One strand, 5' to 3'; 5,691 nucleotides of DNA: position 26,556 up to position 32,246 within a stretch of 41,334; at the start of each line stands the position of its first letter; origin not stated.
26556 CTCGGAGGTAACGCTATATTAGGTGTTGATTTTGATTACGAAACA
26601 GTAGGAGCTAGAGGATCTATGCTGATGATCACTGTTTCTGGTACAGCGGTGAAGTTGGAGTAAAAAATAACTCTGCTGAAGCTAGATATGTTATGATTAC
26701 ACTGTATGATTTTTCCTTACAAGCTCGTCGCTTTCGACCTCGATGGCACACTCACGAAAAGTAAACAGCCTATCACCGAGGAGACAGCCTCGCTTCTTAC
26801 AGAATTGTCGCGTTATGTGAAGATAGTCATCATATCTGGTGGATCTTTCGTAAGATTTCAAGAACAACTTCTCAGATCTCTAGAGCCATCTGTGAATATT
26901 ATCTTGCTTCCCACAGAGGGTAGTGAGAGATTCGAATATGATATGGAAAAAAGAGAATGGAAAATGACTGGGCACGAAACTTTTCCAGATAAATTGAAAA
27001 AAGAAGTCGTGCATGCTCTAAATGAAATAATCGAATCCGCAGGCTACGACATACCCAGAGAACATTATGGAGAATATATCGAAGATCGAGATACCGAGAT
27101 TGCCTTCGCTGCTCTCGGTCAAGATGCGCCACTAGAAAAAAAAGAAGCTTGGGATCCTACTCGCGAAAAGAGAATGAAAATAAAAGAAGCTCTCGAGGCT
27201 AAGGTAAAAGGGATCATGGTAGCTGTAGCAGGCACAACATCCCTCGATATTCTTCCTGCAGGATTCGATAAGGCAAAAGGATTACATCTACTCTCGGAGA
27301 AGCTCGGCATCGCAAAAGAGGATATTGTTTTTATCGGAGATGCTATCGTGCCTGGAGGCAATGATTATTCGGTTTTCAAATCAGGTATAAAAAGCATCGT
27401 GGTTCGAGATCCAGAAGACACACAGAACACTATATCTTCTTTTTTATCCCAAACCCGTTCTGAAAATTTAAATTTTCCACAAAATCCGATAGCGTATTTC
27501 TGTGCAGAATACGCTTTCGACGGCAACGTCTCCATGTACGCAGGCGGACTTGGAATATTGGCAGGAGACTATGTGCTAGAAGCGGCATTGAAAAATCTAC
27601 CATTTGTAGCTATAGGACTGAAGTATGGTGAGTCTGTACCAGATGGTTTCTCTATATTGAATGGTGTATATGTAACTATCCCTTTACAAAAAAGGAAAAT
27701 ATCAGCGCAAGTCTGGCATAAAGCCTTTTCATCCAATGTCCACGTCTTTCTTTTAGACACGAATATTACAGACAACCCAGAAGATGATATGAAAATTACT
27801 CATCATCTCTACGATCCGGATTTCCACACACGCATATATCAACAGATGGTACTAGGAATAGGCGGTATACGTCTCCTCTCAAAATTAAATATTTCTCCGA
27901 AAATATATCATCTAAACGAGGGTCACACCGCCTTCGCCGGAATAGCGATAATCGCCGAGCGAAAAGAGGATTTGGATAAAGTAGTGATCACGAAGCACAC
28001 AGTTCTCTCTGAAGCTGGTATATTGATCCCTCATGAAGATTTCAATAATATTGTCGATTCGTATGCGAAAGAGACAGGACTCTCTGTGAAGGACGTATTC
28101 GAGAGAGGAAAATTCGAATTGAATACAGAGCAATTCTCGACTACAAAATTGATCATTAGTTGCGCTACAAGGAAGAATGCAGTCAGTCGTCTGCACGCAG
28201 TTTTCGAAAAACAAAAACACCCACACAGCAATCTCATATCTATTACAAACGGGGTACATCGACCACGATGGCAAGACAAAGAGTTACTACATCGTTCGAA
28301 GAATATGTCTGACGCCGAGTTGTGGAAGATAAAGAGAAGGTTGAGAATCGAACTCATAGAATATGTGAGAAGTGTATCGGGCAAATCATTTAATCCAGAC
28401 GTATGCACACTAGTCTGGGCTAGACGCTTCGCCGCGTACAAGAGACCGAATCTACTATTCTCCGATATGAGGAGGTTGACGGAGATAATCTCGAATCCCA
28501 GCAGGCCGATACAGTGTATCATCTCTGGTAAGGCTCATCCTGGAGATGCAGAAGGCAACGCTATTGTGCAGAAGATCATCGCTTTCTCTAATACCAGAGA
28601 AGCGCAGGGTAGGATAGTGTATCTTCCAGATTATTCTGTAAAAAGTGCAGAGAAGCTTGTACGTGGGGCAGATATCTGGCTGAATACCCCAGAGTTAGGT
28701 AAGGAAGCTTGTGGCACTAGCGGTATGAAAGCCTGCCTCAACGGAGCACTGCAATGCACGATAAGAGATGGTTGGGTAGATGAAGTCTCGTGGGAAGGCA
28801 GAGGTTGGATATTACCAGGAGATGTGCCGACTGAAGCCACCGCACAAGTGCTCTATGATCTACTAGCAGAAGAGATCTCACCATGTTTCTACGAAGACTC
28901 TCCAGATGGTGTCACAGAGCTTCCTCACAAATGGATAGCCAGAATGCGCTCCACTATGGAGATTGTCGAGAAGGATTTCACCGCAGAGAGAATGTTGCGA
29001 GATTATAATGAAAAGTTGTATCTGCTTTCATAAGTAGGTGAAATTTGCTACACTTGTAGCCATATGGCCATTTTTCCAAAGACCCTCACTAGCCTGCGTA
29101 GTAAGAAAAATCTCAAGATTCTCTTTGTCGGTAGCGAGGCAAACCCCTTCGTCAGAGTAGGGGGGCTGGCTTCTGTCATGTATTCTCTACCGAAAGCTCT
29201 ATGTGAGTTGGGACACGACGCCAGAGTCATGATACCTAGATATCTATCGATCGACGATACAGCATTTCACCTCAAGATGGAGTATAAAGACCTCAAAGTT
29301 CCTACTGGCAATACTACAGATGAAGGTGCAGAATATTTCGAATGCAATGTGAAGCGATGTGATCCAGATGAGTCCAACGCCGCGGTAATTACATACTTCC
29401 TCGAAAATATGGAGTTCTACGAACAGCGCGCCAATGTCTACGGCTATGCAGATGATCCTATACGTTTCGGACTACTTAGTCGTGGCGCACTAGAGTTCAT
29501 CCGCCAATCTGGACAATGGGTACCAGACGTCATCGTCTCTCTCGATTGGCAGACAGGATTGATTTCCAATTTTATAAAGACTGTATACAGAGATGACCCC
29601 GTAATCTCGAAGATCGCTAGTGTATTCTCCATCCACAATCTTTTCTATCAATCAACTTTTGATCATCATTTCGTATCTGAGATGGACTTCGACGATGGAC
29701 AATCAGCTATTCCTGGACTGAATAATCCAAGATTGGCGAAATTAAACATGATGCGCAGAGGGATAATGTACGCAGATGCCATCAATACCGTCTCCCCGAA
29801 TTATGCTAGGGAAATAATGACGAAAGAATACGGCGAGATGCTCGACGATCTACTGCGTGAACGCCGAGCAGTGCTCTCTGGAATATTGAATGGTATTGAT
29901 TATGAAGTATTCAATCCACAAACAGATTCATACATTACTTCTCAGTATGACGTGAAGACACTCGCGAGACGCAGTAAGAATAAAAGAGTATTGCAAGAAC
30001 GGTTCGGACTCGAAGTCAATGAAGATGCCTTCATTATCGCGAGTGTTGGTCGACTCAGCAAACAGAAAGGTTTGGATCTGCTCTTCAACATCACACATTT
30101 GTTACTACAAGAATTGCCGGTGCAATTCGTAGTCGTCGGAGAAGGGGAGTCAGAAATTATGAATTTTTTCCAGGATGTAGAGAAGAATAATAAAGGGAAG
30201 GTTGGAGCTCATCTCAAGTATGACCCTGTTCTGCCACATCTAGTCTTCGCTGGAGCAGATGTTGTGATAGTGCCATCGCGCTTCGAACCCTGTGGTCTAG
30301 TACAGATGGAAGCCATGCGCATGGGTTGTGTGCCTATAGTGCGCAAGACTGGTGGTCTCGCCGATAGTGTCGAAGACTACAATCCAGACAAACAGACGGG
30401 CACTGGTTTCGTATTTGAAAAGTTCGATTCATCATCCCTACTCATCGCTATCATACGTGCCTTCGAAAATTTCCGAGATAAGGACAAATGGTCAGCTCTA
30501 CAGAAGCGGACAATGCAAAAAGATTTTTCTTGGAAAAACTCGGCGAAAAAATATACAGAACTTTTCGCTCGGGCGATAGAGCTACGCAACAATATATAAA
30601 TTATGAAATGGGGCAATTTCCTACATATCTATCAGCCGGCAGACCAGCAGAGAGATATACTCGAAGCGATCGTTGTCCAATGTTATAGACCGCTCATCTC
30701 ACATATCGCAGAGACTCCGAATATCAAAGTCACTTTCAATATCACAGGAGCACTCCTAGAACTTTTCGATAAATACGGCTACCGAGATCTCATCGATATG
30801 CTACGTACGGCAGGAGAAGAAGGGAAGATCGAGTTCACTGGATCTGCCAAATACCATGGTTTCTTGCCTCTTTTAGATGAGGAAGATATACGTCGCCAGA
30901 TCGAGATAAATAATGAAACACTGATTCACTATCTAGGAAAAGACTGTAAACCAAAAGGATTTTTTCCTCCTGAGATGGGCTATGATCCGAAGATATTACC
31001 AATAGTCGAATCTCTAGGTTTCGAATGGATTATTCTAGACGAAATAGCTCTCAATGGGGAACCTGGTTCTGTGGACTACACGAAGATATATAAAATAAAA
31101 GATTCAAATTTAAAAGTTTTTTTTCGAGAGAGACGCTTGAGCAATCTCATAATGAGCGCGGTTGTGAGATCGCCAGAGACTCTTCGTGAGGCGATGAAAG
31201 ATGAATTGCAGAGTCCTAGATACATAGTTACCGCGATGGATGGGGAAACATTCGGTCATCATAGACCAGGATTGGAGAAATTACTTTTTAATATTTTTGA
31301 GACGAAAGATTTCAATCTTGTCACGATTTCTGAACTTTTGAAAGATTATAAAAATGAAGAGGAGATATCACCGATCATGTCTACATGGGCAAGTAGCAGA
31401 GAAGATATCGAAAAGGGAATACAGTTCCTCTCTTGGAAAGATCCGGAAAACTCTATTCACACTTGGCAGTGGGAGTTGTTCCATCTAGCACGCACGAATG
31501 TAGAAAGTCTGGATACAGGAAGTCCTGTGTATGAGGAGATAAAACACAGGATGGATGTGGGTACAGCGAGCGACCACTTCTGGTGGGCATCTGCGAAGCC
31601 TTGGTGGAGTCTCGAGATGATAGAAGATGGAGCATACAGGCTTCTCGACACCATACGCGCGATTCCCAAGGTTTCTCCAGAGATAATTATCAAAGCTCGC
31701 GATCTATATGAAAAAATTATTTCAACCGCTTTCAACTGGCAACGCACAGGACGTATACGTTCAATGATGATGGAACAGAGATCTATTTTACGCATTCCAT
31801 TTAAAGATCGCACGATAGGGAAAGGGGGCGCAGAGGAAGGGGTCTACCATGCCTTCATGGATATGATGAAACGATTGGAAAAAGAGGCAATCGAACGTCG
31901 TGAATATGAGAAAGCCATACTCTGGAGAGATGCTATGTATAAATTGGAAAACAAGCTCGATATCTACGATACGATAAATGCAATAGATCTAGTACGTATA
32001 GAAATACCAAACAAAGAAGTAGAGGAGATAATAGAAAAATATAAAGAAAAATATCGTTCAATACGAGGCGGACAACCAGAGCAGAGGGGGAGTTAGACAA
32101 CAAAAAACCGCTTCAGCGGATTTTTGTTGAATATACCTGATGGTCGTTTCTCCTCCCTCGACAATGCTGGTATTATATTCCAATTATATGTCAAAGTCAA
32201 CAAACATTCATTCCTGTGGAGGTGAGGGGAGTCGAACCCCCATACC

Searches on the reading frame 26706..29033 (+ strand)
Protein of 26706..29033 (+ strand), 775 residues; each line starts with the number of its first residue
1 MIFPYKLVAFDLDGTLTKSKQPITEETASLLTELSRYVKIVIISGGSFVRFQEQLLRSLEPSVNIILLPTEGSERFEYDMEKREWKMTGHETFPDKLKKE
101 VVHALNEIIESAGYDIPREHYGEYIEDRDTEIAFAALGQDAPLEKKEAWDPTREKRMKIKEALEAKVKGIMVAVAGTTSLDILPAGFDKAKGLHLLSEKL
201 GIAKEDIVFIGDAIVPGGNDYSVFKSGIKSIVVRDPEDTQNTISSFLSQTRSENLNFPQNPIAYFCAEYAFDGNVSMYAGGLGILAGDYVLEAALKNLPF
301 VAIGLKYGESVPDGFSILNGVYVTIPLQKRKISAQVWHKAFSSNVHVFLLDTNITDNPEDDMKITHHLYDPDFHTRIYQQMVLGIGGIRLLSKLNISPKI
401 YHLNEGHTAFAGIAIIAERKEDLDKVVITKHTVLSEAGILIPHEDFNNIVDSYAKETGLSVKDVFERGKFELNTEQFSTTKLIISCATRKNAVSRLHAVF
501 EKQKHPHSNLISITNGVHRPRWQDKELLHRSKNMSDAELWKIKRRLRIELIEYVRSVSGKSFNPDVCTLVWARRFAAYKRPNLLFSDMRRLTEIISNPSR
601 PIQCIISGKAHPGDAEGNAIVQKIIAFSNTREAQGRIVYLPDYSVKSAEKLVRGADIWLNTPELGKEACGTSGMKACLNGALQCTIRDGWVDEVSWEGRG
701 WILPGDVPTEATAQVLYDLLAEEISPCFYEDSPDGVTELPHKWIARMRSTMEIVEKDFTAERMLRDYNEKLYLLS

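Call 22: search_protein_families(library=pfam, proteins=[window:26706-29033:+], max_evalue=0.00001)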
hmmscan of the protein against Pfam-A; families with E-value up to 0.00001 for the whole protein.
window:26706-29033:+ (775 aa): 5 families
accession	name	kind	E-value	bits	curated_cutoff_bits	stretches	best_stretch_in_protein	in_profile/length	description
PF00343.26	Phosphorylase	-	7.7e-20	71.2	27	1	535-689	415-579/713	Carbohydrate phosphorylase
PF03332.19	PMM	-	6.5e-16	59.2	22.4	1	30-247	4-219/221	Eukaryotic phosphomannomutase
PF08282.18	Hydrolase_3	-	1.5e-14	54.8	20.9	1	8-247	1-242/255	haloacid dehalogenase-like hydrolase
PF05116.19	S6PP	-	6.5e-10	39.4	20.3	1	157-239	134-212/247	Sucrose-6F-phosphate phosphohydrolase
PF00702.32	Hydrolase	-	1.1e-06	29.6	26.4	0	5-214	1-181/191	haloacid dehalogenase-like hydrolase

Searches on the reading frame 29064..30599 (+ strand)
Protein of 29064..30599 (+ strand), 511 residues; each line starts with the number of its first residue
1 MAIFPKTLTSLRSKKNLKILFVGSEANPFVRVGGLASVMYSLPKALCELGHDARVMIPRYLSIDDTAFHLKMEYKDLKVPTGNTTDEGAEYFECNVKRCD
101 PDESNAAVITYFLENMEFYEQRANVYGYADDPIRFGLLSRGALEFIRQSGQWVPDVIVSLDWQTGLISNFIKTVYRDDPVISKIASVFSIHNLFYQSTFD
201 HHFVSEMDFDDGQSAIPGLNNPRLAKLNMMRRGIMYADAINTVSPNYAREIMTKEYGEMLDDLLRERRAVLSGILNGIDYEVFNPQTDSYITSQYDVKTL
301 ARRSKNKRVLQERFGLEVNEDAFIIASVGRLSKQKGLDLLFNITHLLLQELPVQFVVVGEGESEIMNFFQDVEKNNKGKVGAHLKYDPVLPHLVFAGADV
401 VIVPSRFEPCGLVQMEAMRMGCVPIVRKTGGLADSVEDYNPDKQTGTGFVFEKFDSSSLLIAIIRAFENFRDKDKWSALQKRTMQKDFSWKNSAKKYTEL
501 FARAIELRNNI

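Call 22: search_protein_families(library=pfam, proteins=[window:29064-30599:+], max_evalue=0.00001)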
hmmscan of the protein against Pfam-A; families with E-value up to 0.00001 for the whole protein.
window:29064-30599:+ (511 aa): 4 families
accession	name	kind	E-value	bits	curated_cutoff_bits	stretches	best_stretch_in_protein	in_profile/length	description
PF08323.17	Glyco_transf_5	-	2.7e-66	224.1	22.7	1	18-266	1-239/239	Starch synthase catalytic domain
PF00534.26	Glycos_transf_1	-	1.3e-22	80.6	26.4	1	312-475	5-164/172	Glycosyl transferases group 1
PF13692.12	Glyco_trans_1_4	-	4.3e-17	63.1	27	1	324-469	3-142/142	Glycosyl transferases group 1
PF20706.3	GT4-conflict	-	1.1e-08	34.9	26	1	322-496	197-384/385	Family 4 Glycosyltransferase in conflict systems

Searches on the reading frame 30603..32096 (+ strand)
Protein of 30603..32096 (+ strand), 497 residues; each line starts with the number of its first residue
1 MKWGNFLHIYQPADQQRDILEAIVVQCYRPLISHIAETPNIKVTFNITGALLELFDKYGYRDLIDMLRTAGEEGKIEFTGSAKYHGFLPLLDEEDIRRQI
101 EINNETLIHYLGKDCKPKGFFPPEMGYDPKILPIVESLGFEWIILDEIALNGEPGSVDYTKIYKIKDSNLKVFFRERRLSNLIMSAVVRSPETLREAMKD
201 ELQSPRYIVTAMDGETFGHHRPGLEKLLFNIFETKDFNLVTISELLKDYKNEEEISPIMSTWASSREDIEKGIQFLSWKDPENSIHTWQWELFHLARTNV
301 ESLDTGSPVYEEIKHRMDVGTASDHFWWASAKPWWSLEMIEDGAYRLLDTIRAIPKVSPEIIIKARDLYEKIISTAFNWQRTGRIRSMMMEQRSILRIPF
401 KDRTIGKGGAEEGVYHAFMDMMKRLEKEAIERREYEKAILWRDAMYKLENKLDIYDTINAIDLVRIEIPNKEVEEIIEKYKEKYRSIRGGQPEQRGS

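Call 22: search_protein_families(library=pfam, proteins=[window:30603-32096:+], max_evalue=0.00001)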
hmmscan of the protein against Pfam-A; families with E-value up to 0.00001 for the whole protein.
window:30603-32096:+ (497 aa): 1 family
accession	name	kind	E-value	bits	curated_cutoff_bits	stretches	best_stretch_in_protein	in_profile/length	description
PF03065.20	Glyco_hydro_57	-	1.5e-40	139.8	21.2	1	12-255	32-288/291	Glycosyl hydrolase family 57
